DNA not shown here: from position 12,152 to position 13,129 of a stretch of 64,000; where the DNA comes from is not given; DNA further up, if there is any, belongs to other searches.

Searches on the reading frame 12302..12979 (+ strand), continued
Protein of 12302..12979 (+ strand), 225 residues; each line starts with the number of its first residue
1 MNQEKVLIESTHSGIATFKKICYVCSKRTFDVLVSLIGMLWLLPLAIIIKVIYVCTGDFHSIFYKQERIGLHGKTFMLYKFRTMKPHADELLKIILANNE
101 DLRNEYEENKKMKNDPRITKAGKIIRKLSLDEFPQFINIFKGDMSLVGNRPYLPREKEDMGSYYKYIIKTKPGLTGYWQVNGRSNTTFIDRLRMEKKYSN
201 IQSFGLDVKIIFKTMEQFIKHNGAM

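Call 71: find_encoding_contigs(protein=P0153, flank=1200, max_places=1)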
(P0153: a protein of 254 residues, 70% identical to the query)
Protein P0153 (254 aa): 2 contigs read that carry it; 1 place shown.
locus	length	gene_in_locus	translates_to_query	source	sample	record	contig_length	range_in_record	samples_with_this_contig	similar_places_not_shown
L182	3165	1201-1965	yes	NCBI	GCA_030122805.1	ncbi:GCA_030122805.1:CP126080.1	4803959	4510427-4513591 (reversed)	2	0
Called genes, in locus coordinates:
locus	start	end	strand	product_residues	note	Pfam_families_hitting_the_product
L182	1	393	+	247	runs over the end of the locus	PF02706:Wzz, PF13807:GNVR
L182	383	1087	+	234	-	PF01656:CbiA, PF09140:MipZ (weak), PF10609:ParA, PF13614:AAA_31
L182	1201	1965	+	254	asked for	PF19567:CpsB_CapC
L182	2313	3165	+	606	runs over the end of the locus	PF13727:CoA_binding_3, PF13460:NAD_binding_10 (faint), PF00106:adh_short (weak), PF01073:3Beta_HSD, PF01370:Epimerase, PF02719:Polysacc_synt_2, PF04321:RmlD_sub_bind, PF16363:GDP_Man_Dehyd, +2 more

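Call 72: find_encoding_contigs(protein=P0233, flank=1200, max_places=1)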
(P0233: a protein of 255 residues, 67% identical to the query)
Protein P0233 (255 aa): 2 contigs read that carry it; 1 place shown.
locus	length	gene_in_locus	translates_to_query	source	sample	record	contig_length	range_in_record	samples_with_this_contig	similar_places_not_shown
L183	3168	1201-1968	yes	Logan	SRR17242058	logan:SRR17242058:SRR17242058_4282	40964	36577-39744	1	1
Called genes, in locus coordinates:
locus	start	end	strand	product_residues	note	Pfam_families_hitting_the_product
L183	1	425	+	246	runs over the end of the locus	PF02706:Wzz, PF13807:GNVR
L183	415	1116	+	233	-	PF00142:Fer4_NifH (faint), PF01656:CbiA, PF06564:CBP_BcsQ (weak), PF09140:MipZ, PF10609:ParA, PF13500:AAA_26 (faint), PF13614:AAA_31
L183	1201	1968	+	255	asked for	PF19567:CpsB_CapC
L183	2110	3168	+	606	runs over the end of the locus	PF13727:CoA_binding_3, PF13460:NAD_binding_10 (faint), PF01073:3Beta_HSD, PF01370:Epimerase, PF02719:Polysacc_synt_2, PF04321:RmlD_sub_bind, PF08659:KR (weak), PF16363:GDP_Man_Dehyd, +1 more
